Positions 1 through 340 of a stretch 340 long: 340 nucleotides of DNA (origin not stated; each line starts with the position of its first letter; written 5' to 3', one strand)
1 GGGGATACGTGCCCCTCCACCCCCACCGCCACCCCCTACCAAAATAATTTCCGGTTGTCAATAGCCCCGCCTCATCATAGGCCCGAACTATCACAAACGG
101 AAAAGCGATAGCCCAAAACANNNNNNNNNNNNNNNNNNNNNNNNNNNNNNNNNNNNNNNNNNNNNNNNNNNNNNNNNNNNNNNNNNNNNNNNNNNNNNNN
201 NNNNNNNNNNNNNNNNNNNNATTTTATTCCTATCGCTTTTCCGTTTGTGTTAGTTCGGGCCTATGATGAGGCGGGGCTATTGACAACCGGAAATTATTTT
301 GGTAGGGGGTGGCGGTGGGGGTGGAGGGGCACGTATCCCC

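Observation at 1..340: Whole window is a large interrupted palindrome: 111-bp inverted repeat arms around a 118-nt unresolved core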

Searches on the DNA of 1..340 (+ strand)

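Call 4: search_dna_similar(query=window:1-120:+, collection=phages, mode=distant, max_rows=40)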
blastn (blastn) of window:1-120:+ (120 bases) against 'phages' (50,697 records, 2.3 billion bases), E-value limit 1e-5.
Records with a match: 33; places in all: 54; records where one place covers at least 80% of the query: 18.
Best place of each record, by identity: >=99% 7; 90-95% 7; 80-90% 19.
By first word of the organism name: Enterobacteria 21; Salmonella 9; Burkholderia 2; Erwinia 1.
By host as written in the record: - 11; Salmonella enterica serovar Typhimurium LT2 - pKJK5 9; Salmonella enterica subsp. enterica serovar Typhimurium BAA-2828 (MHM112) 9; Erwinia amylovora KT-1 1; Burkholderia contaminans 5080 1; Pseudomonas putida KT2440 - pKJK5 1; Burkholderia cepacia 1.
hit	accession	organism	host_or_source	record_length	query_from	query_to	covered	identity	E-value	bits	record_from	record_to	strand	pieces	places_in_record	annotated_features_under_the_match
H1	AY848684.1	Enterobacteria phage L17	-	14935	1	120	100%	100.0%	6e-55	217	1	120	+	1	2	none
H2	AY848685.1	Enterobacteria phage PR3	-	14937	1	120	100%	100.0%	6e-55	217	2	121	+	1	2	none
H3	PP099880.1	Erwinia phage RH-42-1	Erwinia amylovora KT-1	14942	1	120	100%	91.0%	3e-39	166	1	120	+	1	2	none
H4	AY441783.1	Enterobacteria phage PR772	-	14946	1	120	100%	90.9%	4e-38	162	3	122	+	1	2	5' terminal repeat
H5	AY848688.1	Enterobacteria phage PR772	-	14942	1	120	100%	90.1%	5e-37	158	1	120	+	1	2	none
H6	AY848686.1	Enterobacteria phage PR4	-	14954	1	120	100%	89.3%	2e-35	153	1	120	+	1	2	none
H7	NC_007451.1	Enterobacteria phage PR4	-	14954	1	120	100%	89.3%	2e-35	153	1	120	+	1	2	none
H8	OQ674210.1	Burkholderia phage vB_Bco-CSP1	Burkholderia contaminans 5080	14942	1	120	100%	85.5%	2e-29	133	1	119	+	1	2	repeat_region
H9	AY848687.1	Enterobacteria phage PR5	-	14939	1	120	100%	85.1%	8e-28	127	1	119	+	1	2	none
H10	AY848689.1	Enterobacteria phage PRD1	-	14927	1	120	100%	83.5%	4e-25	118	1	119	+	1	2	none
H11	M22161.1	Enterobacteria phage PRD1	-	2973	1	120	100%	83.5%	4e-25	118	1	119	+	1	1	5' inverted terminal repeat | promoter region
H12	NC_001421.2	Enterobacteria phage PRD1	-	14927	1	120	100%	83.5%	4e-25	118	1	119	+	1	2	none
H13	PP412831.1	Enterobacteria phage PRDemerald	Salmonella enterica serovar Typhimurium ...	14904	10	120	93%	82.1%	3e-20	102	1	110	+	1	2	none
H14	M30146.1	Enterobacteria phage PRD1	-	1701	1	111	93%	82.1%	3e-20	102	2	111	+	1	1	inverted terminal repeat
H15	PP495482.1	Salmonella phage PKJ.Vi.20.3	Salmonella enterica subsp. enterica ...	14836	14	120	89%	84.1%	2e-24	117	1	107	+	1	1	none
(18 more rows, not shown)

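Call 26: search_dna_similar(query=window:1-120:+, collection=ecoli_genomes, mode=distant, max_rows=10)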
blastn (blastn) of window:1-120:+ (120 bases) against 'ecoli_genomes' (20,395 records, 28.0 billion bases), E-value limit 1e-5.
No match.

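Call 27: search_dna_similar(query=window:1-120:+, collection=plasmids, mode=distant, max_rows=10)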
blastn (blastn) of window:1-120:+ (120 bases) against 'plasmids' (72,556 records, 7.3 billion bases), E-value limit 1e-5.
No match.

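Call 46: search_rna_families(source=window, threshold=evalue, max_evalue=1)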
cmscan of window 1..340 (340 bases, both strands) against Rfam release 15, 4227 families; matches with E-value up to 1: 0.
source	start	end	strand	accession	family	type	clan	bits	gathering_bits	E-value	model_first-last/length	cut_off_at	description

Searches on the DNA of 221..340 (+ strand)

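Call 5: search_dna_similar(query=window:221-340:+, collection=phages, mode=distant, max_rows=40)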
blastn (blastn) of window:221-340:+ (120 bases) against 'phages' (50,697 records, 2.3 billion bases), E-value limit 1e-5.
Records with a match: 33; places in all: 56; records where one place covers at least 80% of the query: 15.
Best place of each record, by identity: >=99% 2; 95-99% 5; 90-95% 5; 80-90% 20; 60-80% 1.
By first word of the organism name: Enterobacteria 21; Salmonella 9; Burkholderia 2; Erwinia 1.
By host as written in the record: - 11; Salmonella enterica subsp. enterica serovar Typhimurium BAA-2828 (MHM112) 9; Salmonella enterica serovar Typhimurium LT2 - pKJK5 9; Erwinia amylovora KT-1 1; Burkholderia contaminans 5080 1; Pseudomonas putida KT2440 - pKJK5 1; Burkholderia cepacia 1.
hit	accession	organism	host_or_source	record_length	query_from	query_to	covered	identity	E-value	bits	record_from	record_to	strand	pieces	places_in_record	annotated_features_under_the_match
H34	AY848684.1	Enterobacteria phage L17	-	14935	1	120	100%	100.0%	6e-55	217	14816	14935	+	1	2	none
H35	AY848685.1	Enterobacteria phage PR3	-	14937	1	120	100%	100.0%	6e-55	217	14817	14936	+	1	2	none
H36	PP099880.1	Erwinia phage RH-42-1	Erwinia amylovora KT-1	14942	1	120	100%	90.2%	4e-38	161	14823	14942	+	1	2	none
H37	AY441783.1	Enterobacteria phage PR772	-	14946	1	120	100%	90.1%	5e-37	158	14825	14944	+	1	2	3' terminal repeat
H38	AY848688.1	Enterobacteria phage PR772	-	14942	1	120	100%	90.1%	5e-37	158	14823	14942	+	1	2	none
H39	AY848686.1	Enterobacteria phage PR4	-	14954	1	120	100%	89.3%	2e-35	153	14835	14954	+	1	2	none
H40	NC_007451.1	Enterobacteria phage PR4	-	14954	1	120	100%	89.3%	2e-35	153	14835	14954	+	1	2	none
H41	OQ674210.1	Burkholderia phage vB_Bco-CSP1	Burkholderia contaminans 5080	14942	1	120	100%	84.7%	2e-28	129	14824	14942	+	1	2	repeat_region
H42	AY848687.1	Enterobacteria phage PR5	-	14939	1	120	100%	84.3%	4e-26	123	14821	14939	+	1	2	none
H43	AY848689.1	Enterobacteria phage PRD1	-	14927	1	120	100%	82.6%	2e-23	113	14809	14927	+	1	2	none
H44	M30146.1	Enterobacteria phage PRD1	-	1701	1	120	100%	82.6%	2e-23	113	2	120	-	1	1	inverted terminal repeat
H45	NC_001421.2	Enterobacteria phage PRD1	-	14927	1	120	100%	82.6%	2e-23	113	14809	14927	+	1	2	none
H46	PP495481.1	Salmonella phage PKJ.Vi.20.2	Salmonella enterica subsp. enterica ...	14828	1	111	93%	86.6%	8e-28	128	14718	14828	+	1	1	none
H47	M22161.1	Enterobacteria phage PRD1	-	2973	10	120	93%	81.3%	1e-18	98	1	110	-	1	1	5' inverted terminal repeat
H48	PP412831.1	Enterobacteria phage PRDemerald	Salmonella enterica serovar Typhimurium ...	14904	1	91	76%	91.2%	2e-28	129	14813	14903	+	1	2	none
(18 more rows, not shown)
